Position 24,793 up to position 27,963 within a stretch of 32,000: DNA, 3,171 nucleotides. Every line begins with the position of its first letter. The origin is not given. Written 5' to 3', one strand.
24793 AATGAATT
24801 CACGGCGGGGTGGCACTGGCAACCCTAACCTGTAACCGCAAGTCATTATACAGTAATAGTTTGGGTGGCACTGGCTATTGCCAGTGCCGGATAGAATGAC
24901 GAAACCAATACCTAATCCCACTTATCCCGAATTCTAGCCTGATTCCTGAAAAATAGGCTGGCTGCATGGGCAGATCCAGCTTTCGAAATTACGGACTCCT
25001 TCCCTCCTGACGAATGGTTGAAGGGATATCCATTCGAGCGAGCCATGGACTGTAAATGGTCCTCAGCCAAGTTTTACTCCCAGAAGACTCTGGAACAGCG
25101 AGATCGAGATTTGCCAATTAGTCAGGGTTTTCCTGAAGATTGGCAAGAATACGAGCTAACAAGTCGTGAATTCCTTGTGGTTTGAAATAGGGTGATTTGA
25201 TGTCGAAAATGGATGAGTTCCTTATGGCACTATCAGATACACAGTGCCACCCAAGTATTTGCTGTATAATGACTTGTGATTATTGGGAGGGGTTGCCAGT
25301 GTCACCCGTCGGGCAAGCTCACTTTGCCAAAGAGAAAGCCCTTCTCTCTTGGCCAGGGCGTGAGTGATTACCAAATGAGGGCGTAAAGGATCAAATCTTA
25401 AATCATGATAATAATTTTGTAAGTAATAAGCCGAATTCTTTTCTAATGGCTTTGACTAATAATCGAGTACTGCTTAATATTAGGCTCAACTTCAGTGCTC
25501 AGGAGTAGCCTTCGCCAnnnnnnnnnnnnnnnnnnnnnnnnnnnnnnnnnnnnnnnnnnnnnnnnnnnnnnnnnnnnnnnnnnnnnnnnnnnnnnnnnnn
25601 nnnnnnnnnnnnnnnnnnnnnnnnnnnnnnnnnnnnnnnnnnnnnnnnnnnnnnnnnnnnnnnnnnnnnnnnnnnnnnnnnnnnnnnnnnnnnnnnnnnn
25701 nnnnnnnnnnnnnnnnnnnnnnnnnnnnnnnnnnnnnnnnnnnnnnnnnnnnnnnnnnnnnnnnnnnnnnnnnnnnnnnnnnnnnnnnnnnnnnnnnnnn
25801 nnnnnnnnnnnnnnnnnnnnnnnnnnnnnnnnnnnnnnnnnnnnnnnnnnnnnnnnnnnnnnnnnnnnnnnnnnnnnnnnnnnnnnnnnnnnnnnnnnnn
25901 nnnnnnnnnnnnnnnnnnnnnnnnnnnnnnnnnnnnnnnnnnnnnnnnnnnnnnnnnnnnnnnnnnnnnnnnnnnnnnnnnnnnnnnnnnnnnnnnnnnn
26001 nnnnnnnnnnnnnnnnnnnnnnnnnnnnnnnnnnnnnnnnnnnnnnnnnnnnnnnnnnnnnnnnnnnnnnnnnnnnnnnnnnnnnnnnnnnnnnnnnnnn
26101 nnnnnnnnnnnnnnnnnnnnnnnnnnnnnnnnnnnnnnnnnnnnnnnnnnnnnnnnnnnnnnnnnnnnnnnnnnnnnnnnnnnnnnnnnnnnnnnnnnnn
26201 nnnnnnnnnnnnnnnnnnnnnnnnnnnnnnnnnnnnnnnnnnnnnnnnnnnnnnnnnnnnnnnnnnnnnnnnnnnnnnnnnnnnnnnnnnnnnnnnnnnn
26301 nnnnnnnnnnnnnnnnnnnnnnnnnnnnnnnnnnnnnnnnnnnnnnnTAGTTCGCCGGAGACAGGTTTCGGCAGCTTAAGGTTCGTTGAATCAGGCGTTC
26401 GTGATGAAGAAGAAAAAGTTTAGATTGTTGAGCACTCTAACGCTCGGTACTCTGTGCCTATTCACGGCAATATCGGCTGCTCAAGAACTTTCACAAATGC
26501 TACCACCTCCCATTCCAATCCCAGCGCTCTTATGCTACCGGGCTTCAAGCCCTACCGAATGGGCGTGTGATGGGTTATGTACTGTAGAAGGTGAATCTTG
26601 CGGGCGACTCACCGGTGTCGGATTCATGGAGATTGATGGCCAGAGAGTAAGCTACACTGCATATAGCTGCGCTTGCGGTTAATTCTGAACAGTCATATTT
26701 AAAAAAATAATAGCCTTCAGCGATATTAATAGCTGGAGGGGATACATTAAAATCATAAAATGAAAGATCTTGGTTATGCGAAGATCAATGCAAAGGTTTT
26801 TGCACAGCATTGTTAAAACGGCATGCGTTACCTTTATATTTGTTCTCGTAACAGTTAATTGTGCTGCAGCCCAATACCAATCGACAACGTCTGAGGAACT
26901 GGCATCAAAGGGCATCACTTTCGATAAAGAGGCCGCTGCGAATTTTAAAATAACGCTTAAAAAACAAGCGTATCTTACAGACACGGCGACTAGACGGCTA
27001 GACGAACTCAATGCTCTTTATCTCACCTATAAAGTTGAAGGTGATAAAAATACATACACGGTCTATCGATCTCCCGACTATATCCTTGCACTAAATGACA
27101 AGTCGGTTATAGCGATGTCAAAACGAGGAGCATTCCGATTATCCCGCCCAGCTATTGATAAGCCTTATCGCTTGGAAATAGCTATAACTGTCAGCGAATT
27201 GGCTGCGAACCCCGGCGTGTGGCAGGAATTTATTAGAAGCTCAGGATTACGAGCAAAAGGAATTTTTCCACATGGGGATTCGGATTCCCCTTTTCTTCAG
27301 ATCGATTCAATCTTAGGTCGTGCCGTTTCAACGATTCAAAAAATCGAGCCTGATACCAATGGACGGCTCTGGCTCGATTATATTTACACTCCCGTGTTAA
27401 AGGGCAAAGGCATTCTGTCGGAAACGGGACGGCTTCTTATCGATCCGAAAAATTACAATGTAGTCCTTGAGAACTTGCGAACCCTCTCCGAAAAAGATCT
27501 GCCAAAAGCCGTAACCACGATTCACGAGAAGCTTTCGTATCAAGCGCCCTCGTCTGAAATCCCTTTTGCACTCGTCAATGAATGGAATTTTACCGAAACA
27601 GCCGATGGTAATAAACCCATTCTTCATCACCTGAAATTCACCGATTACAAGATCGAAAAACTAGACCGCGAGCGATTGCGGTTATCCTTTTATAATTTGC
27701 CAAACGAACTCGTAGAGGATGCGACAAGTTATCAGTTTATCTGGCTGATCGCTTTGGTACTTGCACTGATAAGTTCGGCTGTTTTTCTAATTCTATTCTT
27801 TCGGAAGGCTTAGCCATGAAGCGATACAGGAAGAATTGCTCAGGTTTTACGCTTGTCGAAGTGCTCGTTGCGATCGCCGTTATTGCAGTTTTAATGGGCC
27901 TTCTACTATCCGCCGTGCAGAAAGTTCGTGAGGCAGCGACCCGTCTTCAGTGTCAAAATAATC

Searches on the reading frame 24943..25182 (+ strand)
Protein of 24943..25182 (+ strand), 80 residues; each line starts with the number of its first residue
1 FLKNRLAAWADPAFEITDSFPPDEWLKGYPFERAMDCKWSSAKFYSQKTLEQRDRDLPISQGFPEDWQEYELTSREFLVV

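Call 18: search_protein_families(library=pfam, proteins=[window:24943-25182:+], max_evalue=10)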
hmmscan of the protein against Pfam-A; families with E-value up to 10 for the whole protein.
seq(80 aa): 0 families

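Call 19: search_protein_families(library=ncbifam, proteins=[window:24943-25182:+], max_evalue=1)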
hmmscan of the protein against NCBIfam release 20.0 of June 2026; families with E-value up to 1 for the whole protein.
seq(80 aa): 0 families

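Call 38: find_homologous_proteins(query=window:24943-25182:+, max_evalue=0.01)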
Query seq(80 aa): no candidate shares three 5-residue words with the query. No homologue found.

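Call 70: search_protein_representatives(protein=window:24943-25182:+)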
Query: 80 residues. Proteins with E-value up to 0.001 (for the whole library): 5; up to 1e-10: 1; up to 1e-30: 0. The best 5 are listed.
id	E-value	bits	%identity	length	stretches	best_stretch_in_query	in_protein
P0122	3.2e-11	59.3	43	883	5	49-72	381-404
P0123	1.8e-09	53.7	36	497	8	35-61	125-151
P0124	1.3e-06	44.6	38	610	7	38-76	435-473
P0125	1.8e-05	40.9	43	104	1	31-77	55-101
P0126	9.8e-05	38.6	27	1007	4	45-77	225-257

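Call 72: search_protein_families(library=ncbifam, proteins=[P0125], max_evalue=0.1)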
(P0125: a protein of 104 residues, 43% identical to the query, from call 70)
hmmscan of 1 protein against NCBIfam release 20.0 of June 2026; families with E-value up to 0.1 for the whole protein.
P0125 (104 aa): 1 family
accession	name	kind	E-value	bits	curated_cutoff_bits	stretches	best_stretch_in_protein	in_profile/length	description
NF047646.1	REP_Tyr_transpos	equivalog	8.8e-09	35.4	80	1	28-64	110-146/146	REP-associated tyrosine transposase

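Call 74: find_encoding_contigs(protein=P0125, flank=5000, max_places=5)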
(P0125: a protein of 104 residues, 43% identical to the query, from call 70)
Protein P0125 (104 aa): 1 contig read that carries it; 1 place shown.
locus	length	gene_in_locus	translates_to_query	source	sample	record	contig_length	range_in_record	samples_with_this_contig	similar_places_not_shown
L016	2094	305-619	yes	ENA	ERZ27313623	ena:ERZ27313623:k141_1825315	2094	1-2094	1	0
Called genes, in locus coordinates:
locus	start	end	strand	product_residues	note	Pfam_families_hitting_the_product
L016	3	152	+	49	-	?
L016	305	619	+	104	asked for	-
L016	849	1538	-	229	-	PF13358:DDE_3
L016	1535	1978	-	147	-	PF13565:HTH_32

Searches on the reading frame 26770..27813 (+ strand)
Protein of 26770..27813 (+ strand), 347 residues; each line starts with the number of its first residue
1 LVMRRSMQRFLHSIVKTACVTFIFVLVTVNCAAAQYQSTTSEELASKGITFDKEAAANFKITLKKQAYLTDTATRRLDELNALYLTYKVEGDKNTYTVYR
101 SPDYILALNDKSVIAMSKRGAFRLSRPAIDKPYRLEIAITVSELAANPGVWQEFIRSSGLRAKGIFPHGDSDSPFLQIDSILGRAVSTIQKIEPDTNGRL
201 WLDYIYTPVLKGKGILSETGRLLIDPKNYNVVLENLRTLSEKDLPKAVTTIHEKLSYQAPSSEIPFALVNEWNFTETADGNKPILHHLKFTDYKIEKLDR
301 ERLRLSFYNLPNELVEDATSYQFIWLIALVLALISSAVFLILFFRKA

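Call 8: search_protein_families(library=pfam, proteins=[window:26770-27813:+], max_evalue=0.01)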
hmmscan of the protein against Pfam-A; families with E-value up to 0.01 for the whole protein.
window:26770-27813:+ (347 aa): 0 families

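Call 19: search_protein_families(library=ncbifam, proteins=[window:26770-27813:+], max_evalue=1)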
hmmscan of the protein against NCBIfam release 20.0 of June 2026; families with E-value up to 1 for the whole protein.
window:26770-27813:+ (347 aa): 0 families

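Call 50: find_homologous_proteins(query=window:26770-27813:+, max_evalue=0.00001)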
Query window:26770-27813:+ (347 aa): 1 proteins with E <= 0.00001 among 3271 candidates.
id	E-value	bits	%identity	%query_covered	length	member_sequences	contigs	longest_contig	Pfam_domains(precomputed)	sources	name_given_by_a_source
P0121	3.5e-222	754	100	98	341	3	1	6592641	-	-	-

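Call 78: search_protein_families(library=padloc, proteins=[window:26770-27813:+], max_evalue=0.001)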
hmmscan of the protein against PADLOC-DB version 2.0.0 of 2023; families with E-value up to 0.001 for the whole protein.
window:26770-27813:+ (347 aa): 0 families
